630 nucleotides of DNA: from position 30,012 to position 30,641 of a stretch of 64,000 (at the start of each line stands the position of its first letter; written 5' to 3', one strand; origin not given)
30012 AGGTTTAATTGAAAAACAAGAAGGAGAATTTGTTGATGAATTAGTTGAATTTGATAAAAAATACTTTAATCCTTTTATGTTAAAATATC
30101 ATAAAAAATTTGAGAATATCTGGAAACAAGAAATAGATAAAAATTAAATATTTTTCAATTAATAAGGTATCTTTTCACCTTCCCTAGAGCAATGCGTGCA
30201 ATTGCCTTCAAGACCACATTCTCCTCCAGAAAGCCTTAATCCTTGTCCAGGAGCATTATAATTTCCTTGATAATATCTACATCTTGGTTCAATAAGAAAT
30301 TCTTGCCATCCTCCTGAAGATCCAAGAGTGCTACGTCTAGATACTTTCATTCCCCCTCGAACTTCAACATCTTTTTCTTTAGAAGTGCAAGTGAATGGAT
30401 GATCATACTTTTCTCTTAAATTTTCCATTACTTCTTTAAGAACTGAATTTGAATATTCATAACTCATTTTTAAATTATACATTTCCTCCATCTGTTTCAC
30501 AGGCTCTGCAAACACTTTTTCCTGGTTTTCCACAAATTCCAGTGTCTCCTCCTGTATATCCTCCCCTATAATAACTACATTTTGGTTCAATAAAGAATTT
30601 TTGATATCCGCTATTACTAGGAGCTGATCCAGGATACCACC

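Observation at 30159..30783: Tandem pair of Cys/Gly-rich ~100-aa paralogs with a conserved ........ … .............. … CxxC framework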

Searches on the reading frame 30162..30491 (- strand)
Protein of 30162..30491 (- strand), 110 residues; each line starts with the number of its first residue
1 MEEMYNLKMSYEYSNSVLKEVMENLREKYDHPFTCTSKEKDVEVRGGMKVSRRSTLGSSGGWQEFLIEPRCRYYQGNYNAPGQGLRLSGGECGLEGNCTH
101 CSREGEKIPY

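Call 6: search_protein_families(library=pfam, max_evalue=1, proteins=[window:30162-30491:-])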
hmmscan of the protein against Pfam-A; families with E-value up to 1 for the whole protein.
seq(110 aa): 3 families
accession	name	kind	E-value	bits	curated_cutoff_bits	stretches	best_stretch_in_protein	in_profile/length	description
PF10384.14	Scm3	-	0.097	12.8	24.3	1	13-42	7-36/53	Centromere protein Scm3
PF25511.1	Ig_CNNM4_N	-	0.1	13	27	1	25-57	57-89/133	Metal transporter CNNM4-like, immunoglobulin-like domain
PF16344.10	FecR_C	-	0.2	12.2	24.4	1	13-47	4-39/70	FecR, C-terminal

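Call 7: search_protein_families(library=ncbifam, max_evalue=1, proteins=[window:30162-30491:-])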
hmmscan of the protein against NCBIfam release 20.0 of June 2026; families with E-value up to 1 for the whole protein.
seq(110 aa): 0 families

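Call 33: find_related_loci(query=A3, collection=genome_contigs, flank=10000)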
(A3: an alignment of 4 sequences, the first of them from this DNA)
Query A3 (102 aa) in genome_contigs; peptide patterns used: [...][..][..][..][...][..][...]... (x = any residue, [..] = any of these).
7 stretches matched a pattern, but none encodes a relative of the query by tblastn (E <= 1e-3).

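Call 34: find_related_loci(query=A3, collection=metagenome_contigs, flank=10000)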
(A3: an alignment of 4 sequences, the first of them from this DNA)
Query A3 (102 aa) in metagenome_contigs; peptide patterns used: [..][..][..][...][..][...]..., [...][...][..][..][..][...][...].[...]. (x = any residue, [..] = any of these).
233 stretches matched a pattern, but none encodes a relative of the query by tblastn (E <= 1e-3).

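Call 44: search_protein_families(library=pfam, alignment_id=A4, max_evalue=10)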
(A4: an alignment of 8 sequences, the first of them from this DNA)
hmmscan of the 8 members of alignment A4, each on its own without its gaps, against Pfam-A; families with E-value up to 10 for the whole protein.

A. member 1, seq(102 aa): 2 families
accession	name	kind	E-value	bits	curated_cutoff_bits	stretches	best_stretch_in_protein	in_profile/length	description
PF10384.14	Scm3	-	0.11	12.6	24.3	1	6-34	8-36/53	Centromere protein Scm3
PF25511.1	Ig_CNNM4_N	-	0.16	12.5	27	1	20-49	60-89/133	Metal transporter CNNM4-like, immunoglobulin-like domain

B. families by the number of members that match (of 8 scanned): 4 families
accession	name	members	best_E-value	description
PF10384.14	Scm3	1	0.11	Centromere protein Scm3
PF25511.1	Ig_CNNM4_N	1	0.16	Metal transporter CNNM4-like, immunoglobulin-like domain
PF23699.1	PACMP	1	0.21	PAR-amplifying and CtIP-maintaining micropeptide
PF25143.1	Zn_ribbon_IFT122_C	1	2.9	IFT122, C-terminal zinc ribbon domain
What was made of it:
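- On Zinc-ribbon / C(P)XCG zinc-finger small proteins: No zinc-ribbon Pfam model matches; the best is Zn_ribbon_IFT122_C, E 2.9, in one member (call 44).
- On Thioredoxin-fold oxidoreductases (Grx/Trx/DsbA): There are no Pfam hits (call 44).
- Closest known: Thiol-disulfide oxidoreductase active-site motifs. Different: No thioredoxin-fold profile hit was found (call 44).
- No thioredoxin-, glutaredoxin- or DsbA-type profile matches any member, even at E up to 10 (call 44). The Pfam PCNA models do not match (call 44).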

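Call 45: search_solved_structures(query=A4, max_evalue=10, show_alignments=2)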
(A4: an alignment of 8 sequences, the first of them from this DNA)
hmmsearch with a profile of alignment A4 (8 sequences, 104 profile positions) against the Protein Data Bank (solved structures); distinct sequences matched with E-value up to 10: 1.
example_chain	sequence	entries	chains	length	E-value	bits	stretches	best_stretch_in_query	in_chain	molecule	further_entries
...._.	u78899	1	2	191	0.074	16.1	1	5-68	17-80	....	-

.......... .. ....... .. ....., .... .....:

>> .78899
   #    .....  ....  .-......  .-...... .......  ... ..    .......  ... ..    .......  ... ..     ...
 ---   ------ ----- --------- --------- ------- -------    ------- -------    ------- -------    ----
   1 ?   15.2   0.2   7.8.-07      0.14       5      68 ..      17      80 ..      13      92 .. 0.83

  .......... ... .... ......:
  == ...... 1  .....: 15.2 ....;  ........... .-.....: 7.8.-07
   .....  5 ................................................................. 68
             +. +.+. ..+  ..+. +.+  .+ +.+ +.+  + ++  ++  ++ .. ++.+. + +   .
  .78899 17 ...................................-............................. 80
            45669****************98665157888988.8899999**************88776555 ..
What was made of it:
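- Closest known: Archaeal small zinc-finger proteins with C. Different: There is no sequence or profile similarity (calls 6, 44, 45).
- The family profile does not hit PCNA in the PDB (call 45).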

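Call 46: search_protein_families(library=phrogs, max_evalue=0.1, proteins=[window:30162-30467:-])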
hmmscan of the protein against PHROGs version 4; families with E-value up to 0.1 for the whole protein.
seq(102 aa): 0 families

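Call 47: search_protein_families(library=padloc, max_evalue=0.1, proteins=[window:30162-30467:-])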
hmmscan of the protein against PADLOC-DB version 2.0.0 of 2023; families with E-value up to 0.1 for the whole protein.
seq(102 aa): 0 families

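Call 48: predict_structure(alignment_id=A4)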
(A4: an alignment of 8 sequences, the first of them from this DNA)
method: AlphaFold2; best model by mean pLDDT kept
length: 102 residues; sequences in the alignment: 8
mean_pLDDT: 58.7   pTM: 0.50
mean pLDDT of the five models: 58.7, 56.8, 53.9, 50.2, 46.0
residues with pLDDT >= 90: 0; 70-90: 16; 50-70: 58; < 50: 28
segments of 3 or more residues with pLDDT < 50: 48-51, 64-86
pLDDT, mean of each block of 10 residues (from residue 1): 69 78 62 57 58 64 49 41 47 64 58
secondary structure, 60 per line:
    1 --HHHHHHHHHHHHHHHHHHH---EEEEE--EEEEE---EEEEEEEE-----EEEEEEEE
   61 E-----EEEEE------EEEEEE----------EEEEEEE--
elements in order: H3-21 E25-29 E32-36 E40-47 E53-61 E67-71 E78-83 E94-100
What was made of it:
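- On Thioredoxin-fold oxidoreductases (Grx/Trx/DsbA): The predicted topology is a helix followed by 7 strands, with the motif near the C-terminus (call 48).
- Closest known: Thiol-disulfide oxidoreductase active-site motifs. Different: The motif lies 9-12 residues from the C-terminus in a predicted loop/strand context (call 48).
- That is what one expects if a cofactor missing from the model organises them: call 48. The predicted secondary structure puts the motif between loops and a terminal strand, not at the N-terminus of a helix after beta1 (call 48).
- Tried and rejected: With 8 sequences: pLDDT 58.7, pTM 0.50 (call 48).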

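Call 51: fold_search(model_id=the predicted structure, library=pdb)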
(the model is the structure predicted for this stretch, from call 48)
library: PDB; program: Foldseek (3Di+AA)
matches with E <= 10: 134; with E <= 0.001: 0
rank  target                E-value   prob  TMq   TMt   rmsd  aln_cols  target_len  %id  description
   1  4khb_E                2.0e-01  0.13  0.23  0.22  15.4       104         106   14  Structure of the Spt16D Pob3N heterodimer (released 2013-05-29)
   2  4khb_A                5.2e-01  0.13  0.23  0.21  11.7        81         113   11  Structure of the Spt16D Pob3N heterodimer (released 2013-05-29)
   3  4khb_C                6.3e-01  0.12  0.23  0.22  11.8        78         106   13  Structure of the Spt16D Pob3N heterodimer (released 2013-05-29)
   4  4khb_G                9.0e-01  0.12  0.24  0.23  11.4        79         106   14  Structure of the Spt16D Pob3N heterodimer (released 2013-05-29)
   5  7e2d_I                1.3e+00  0.11  0.31  0.05  13.6       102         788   13  Monomer of TRAPPII (Closed) (released 2022-02-09)
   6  7e8s_I                1.3e+00  0.11  0.31  0.05  13.6       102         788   13  Intact TRAPPII (state I). (released 2022-02-09)
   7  4fio_B                1.6e+00  0.04  0.19  0.08  15.3       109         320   11  Crystal Structure of Methenyltetrahydromethanopterin Cyclohydrolase from Methanobrevibacter ruminantium (released 2013-07-24)
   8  9uoz_D                1.8e+00  0.04  0.22  0.23  16.7       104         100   10  Structure of Echinococcus multilocularis Cystatin B (released 2025-08-20)
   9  8and_BBB              1.9e+00  0.05  0.18  0.20  16.9        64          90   14  Domain swapped dimer of smolstatin (stefin) from Sphaerospora molnari (released 2024-04-17)
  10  8and_AAA              2.3e+00  0.03  0.16  0.18  16.4        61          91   15  Domain swapped dimer of smolstatin (stefin) from Sphaerospora molnari (released 2024-04-17)
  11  9uoz_B                2.4e+00  0.04  0.22  0.23  15.9       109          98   10  Structure of Echinococcus multilocularis Cystatin B (released 2025-08-20)
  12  9uoz_C                2.5e+00  0.04  0.20  0.20  16.7        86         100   14  Structure of Echinococcus multilocularis Cystatin B (released 2025-08-20)
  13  6vlq                  2.5e+00  0.03  0.17  0.20  14.3        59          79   12  Hop phytocystatin in space group P22121 (released 2020-10-14)
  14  9uoz_E                2.5e+00  0.03  0.22  0.23  15.8       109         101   10  Structure of Echinococcus multilocularis Cystatin B (released 2025-08-20)
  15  9uoz_A                3.3e+00  0.03  0.19  0.19  16.9        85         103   13  Structure of Echinococcus multilocularis Cystatin B (released 2025-08-20)
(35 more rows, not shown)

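Call 55: find_related_loci(query=A3, collection=viral_contigs, flank=10000)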
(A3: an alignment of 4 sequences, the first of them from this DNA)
Query A3 (102 aa) in viral_contigs; peptide patterns used: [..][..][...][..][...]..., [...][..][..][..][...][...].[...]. (x = any residue, [..] = any of these).
65 stretches matched a pattern, but none encodes a relative of the query by tblastn (E <= 1e-3).
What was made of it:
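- Tried and rejected: IMG/VR: none (call 55).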

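Call 66: fold_search(model_id=the predicted structure, library=viral)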
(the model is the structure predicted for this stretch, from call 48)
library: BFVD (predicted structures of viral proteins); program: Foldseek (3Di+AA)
matches with E <= 10: 265; with E <= 0.001: 0
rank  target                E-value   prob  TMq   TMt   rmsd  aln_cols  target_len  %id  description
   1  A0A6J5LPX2            1.8e-01  0.25  0.30  0.28  12.5        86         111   10  Uncharacterized protein [uncultured Caudovirales phage]
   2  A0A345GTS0            3.8e-01  0.09  0.18  0.16  12.9        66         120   14  Uncharacterized protein [Streptomyces phage Annadreamy]
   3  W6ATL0                4.6e-01  0.09  0.23  0.20  13.2       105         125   12  Uncharacterized protein [Erwinia phage Ea35-70]
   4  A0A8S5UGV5            4.9e-01  0.20  0.22  0.18   7.0        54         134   13  Uncharacterized protein [Myoviridae sp. ctshb19]
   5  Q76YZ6                5.8e-01  0.09  0.25  0.10  15.9       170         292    8  Uncharacterized protein [Aeromonas phage Aeh1]
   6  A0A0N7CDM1            7.4e-01  0.06  0.18  0.16  17.8        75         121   17  (no name in the UniProt tables at hand)
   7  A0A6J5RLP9            8.4e-01  0.06  0.17  0.11  17.4        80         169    5  Uncharacterized protein [uncultured Caudovirales phage]
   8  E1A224                8.9e-01  0.08  0.24  0.17   8.6        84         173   14  Uncharacterized protein [Aeromonas phage phiAS5]
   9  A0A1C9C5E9            9.5e-01  0.09  0.26  0.12  10.2        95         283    9  RING-type domain-containing protein [Heterosigma akashiwo virus 01]
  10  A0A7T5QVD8            9.5e-01  0.09  0.25  0.10  12.2       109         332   13  (no name in the UniProt tables at hand)
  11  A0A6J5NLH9            9.5e-01  0.08  0.25  0.29  17.7       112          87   12  Uncharacterized protein [uncultured Caudovirales phage]
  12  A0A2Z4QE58            9.5e-01  0.07  0.16  0.20   7.7        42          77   17  Uncharacterized protein [Klebsiella phage ZCKP1]
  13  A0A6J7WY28            1.0e+00  0.05  0.14  0.02  14.7        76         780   14  Uncharacterized protein [uncultured Caudovirales phage]
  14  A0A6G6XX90            1.1e+00  0.08  0.24  0.35  13.7        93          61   10  (no name in the UniProt tables at hand)
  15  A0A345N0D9            1.1e+00  0.08  0.25  0.29  17.3        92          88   10  (no name in the UniProt tables at hand)
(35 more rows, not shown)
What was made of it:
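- Tried and rejected: Foldseek against PDB and BFVD: best E 0.2, TM 0.3 or less (calls 51, 66).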

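Call 68: search_solved_structures(query=window:30162-30467:-, max_evalue=10)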
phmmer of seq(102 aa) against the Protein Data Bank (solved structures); distinct sequences matched with E-value up to 10: 2.
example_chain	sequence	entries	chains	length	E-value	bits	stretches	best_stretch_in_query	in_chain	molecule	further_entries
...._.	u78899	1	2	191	0.097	15.9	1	6-78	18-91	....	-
7oh0_B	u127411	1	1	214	0.81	13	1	46-98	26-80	Fab TT104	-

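Call 78: search_dna_similar(query=window:30162-30467:-, collection=phages, mode=protein, max_evalue=1, max_rows=5)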
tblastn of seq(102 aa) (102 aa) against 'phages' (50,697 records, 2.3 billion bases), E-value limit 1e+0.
No match.

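Call 79: search_dna_similar(query=window:30162-30467:-, collection=plasmids, mode=protein, max_evalue=1, max_rows=5)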
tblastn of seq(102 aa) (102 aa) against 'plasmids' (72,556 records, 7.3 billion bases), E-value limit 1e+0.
No match.
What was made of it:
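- Nothing was found in PADLOC, PHROGs, phage, plasmid or IMG/VR data (calls 46, 47, 55, 78, 79).
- Tried and rejected: Phage and plasmid tblastn: none (calls 78, 79).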
